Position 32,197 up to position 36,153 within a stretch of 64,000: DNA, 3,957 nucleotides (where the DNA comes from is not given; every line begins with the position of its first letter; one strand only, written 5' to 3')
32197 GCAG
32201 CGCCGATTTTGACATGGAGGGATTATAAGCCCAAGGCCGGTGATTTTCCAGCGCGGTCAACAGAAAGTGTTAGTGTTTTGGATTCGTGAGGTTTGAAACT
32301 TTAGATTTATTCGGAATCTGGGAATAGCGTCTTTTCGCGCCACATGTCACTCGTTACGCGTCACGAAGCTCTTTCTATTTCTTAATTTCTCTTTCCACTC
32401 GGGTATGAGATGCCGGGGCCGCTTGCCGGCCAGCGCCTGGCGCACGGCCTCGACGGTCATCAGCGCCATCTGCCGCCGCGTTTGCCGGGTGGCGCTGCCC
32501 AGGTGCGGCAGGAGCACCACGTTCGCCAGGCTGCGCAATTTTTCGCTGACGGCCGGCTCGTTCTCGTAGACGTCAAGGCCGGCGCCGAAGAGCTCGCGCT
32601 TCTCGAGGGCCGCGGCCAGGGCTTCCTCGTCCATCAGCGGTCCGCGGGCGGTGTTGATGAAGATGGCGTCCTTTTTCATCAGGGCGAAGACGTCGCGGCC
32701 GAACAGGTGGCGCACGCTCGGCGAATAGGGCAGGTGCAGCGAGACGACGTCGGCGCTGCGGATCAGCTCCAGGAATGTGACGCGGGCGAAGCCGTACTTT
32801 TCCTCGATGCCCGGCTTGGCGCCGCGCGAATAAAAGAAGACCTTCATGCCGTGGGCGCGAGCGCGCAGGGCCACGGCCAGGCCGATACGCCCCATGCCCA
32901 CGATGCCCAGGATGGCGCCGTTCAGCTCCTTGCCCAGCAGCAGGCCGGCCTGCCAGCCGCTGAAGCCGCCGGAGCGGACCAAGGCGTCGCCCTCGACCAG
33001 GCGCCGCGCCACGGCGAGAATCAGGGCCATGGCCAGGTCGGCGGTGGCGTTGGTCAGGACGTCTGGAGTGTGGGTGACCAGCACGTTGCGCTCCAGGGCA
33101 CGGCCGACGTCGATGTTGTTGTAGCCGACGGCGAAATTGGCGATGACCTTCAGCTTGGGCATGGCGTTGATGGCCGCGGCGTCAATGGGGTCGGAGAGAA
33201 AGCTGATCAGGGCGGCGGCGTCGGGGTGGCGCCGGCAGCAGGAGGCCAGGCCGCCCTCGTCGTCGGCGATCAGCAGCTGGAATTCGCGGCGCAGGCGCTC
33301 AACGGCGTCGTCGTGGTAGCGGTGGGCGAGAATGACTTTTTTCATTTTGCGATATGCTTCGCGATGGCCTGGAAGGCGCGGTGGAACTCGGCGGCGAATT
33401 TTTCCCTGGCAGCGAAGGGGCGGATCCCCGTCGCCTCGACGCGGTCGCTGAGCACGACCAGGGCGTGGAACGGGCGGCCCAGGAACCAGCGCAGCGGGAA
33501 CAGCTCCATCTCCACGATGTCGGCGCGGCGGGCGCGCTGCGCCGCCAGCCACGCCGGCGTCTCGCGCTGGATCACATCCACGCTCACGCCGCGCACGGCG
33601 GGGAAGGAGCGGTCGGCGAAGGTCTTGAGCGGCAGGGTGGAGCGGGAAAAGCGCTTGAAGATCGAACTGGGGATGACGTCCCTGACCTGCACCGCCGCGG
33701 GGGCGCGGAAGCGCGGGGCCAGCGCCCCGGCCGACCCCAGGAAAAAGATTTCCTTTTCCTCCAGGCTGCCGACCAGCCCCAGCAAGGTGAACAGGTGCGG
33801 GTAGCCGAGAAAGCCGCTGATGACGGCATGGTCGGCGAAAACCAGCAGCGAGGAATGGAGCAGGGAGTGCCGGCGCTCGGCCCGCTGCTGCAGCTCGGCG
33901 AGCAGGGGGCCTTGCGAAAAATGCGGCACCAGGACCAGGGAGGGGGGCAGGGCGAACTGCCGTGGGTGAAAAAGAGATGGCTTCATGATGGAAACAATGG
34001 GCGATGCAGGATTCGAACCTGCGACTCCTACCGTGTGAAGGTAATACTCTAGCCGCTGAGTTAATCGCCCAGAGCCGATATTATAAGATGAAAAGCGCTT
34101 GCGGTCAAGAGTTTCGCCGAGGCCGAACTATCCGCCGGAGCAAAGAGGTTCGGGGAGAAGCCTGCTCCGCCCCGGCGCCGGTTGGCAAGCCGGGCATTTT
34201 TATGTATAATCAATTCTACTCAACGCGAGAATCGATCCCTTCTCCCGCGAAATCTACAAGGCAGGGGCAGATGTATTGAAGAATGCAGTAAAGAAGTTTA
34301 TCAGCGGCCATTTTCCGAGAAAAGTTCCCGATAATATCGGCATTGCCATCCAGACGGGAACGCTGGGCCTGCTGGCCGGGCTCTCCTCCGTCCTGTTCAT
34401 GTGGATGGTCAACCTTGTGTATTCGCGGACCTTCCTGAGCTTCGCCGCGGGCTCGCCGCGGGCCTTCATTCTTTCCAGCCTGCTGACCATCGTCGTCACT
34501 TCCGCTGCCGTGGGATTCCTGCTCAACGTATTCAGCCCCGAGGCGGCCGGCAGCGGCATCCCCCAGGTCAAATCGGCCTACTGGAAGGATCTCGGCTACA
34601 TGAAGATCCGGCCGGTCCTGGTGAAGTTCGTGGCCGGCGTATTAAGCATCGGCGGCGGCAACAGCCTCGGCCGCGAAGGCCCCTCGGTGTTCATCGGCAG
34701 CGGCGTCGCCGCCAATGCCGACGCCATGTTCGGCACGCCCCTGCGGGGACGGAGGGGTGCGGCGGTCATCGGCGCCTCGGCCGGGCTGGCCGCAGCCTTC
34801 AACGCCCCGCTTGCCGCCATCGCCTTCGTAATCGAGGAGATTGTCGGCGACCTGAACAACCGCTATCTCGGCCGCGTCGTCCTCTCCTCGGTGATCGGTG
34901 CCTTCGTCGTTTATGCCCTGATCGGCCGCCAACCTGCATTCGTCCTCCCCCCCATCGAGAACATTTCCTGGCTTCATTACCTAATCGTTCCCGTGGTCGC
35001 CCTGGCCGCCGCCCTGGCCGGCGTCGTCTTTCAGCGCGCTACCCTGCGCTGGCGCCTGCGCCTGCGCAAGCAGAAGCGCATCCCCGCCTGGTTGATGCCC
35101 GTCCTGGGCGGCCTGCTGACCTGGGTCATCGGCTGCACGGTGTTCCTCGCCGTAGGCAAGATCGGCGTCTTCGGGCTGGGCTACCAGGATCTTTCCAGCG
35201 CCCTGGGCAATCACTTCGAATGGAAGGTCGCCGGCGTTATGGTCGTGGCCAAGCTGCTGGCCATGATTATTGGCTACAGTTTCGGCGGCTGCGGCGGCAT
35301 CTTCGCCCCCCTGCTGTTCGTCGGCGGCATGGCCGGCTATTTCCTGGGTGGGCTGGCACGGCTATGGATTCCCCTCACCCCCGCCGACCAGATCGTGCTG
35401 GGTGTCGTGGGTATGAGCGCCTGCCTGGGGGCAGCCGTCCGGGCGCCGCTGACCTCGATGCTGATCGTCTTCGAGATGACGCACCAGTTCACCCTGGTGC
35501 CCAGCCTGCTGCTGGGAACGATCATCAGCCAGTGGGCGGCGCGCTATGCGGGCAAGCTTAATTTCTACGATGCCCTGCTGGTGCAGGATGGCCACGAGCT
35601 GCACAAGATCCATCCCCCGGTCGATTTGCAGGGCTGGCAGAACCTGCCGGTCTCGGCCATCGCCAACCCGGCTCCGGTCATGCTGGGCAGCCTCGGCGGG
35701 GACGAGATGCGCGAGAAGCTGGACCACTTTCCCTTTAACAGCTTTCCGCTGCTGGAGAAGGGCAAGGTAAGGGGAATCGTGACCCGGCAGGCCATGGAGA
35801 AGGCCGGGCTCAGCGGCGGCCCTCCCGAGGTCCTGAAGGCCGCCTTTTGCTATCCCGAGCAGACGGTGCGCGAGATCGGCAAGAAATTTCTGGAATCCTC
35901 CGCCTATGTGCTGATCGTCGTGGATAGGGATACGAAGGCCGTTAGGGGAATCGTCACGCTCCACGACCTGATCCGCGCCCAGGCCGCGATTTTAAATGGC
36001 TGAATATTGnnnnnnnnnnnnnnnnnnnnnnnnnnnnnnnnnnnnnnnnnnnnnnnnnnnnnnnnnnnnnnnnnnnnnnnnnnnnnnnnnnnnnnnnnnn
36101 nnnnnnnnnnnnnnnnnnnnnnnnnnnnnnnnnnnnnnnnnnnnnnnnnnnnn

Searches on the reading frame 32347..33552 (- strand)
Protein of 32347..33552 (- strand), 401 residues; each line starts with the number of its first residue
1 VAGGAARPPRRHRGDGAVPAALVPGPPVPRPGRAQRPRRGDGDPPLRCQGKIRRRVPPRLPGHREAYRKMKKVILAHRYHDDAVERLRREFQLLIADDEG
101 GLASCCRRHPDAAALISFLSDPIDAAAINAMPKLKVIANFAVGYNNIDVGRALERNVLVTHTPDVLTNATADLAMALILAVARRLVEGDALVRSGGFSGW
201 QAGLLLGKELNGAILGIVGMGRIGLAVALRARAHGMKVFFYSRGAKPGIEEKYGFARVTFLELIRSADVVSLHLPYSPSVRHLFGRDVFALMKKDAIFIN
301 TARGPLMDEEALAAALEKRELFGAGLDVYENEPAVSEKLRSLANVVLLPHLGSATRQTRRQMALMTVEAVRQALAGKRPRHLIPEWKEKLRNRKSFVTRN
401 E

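Call 27: search_protein_families(library=pfam, proteins=[window:32347-33552:-], max_evalue=0.001)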
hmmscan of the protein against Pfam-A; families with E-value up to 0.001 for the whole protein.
window:32347-33552:- (401 aa): 4 families
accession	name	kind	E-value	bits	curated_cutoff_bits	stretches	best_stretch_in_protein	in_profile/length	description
PF02826.25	2-Hacid_dh_C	-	2e-55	187.4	25.1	1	175-352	1-178/178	D-isomer specific 2-hydroxyacid dehydrogenase, NAD binding domain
PF00389.36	2-Hacid_dh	-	7e-28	97.4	24.6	1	74-383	2-133/134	D-isomer specific 2-hydroxyacid dehydrogenase, catalytic domain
PF03446.21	NAD_binding_2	-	1.1e-06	29.2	21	1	215-321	2-112/161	NAD binding domain of 6-phosphogluconate dehydrogenase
PF07991.19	KARI_N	-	0.00073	19.6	20.6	0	211-297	3-90/165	Acetohydroxy acid isomeroreductase, NADPH-binding domain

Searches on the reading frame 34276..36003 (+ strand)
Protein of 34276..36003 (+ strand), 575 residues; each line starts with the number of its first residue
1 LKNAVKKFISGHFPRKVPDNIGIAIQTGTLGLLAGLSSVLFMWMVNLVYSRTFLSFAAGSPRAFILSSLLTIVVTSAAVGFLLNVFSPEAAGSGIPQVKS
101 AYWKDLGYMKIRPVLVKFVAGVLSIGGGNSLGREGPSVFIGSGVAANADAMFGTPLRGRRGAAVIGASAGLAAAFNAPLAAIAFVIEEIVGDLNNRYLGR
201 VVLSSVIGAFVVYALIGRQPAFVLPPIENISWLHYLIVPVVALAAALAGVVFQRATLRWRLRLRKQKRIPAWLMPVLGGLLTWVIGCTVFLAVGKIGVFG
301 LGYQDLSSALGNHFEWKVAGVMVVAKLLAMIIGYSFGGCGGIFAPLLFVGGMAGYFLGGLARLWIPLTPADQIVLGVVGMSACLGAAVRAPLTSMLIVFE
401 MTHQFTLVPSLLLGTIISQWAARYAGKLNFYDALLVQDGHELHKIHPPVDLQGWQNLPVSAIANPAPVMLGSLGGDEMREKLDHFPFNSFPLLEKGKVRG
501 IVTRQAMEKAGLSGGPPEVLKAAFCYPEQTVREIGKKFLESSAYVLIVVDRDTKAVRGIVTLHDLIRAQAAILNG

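Call 18: search_protein_families(library=pfam, proteins=[window:34276-36003:+], max_evalue=0.001)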
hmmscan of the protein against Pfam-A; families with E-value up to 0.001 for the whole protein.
window:34276-36003:+ (575 aa): 2 families
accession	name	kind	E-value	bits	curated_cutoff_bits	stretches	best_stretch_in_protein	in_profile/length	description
PF00654.25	Voltage_CLC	-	3.1e-81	273.7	24.8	1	77-423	3-346/346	Voltage gated chloride channel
PF00571.33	CBS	-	3.7e-09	37.2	24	1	524-569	11-55/57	CBS domain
